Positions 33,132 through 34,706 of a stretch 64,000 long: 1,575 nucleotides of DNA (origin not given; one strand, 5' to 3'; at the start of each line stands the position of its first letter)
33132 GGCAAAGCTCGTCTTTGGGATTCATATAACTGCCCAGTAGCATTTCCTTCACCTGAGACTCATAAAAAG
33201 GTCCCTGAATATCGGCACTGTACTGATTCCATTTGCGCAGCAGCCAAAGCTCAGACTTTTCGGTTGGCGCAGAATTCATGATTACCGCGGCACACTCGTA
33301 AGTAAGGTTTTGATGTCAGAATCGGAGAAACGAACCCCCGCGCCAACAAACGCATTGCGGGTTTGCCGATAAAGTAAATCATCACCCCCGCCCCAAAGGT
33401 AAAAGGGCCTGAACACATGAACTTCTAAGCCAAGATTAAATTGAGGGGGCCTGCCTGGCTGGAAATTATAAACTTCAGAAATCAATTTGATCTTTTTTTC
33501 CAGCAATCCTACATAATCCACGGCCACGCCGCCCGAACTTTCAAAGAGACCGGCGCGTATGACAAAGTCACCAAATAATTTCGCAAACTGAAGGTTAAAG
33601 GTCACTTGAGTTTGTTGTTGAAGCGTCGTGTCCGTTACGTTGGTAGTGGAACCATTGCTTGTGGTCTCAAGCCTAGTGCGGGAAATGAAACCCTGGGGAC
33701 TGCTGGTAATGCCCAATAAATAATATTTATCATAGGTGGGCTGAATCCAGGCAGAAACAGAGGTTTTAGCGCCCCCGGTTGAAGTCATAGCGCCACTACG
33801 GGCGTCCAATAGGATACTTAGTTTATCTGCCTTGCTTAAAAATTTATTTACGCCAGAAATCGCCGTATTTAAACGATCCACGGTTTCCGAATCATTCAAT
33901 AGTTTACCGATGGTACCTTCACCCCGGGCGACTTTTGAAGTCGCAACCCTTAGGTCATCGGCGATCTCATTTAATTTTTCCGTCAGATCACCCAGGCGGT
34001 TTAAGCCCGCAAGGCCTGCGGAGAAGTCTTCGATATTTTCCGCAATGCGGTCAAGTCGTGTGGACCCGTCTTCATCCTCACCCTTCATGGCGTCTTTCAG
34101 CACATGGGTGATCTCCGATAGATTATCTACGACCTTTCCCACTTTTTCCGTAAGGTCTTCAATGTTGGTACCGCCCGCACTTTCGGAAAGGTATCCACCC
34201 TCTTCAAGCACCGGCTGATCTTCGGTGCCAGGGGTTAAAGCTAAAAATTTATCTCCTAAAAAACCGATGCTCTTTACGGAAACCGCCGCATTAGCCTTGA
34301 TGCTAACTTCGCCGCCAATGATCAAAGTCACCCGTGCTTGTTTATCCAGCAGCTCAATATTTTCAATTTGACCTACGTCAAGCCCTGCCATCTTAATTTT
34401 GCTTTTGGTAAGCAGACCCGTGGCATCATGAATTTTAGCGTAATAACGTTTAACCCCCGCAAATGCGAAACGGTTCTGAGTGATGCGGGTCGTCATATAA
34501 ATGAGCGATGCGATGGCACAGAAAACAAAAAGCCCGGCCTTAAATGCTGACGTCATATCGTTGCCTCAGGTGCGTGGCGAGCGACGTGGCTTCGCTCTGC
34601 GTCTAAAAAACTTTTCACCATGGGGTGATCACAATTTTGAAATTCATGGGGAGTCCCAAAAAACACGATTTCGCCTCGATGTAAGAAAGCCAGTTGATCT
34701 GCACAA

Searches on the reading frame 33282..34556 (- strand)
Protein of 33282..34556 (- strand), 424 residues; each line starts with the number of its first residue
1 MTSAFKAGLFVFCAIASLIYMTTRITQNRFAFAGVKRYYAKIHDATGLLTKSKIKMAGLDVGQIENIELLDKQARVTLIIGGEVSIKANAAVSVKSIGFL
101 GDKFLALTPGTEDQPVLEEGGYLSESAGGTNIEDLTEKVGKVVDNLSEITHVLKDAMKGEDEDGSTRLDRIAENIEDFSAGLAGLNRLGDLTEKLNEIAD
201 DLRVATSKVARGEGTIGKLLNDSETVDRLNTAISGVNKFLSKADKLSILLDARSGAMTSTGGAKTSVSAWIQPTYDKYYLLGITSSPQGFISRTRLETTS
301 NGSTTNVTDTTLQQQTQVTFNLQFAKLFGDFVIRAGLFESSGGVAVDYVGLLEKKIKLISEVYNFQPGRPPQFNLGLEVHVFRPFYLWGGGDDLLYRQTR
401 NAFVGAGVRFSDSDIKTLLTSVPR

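Call 34: search_protein_families(library=ncbifam, proteins=[window:33282-34556:-], max_evalue=1e-10)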
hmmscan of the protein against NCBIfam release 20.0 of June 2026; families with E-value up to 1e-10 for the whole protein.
window:33282-34556:- (424 aa): 2 families
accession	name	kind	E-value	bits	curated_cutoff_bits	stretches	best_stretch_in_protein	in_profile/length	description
TIGR00996.1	Mtu_fam_mce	paralog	7.4e-21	74.6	140.5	1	16-254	11-240/291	MCE family protein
TIGR04430.1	OM_asym_MlaD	equivalog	2.6e-20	72.7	135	1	6-138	8-142/146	outer membrane lipid asymmetry maintenance protein MlaD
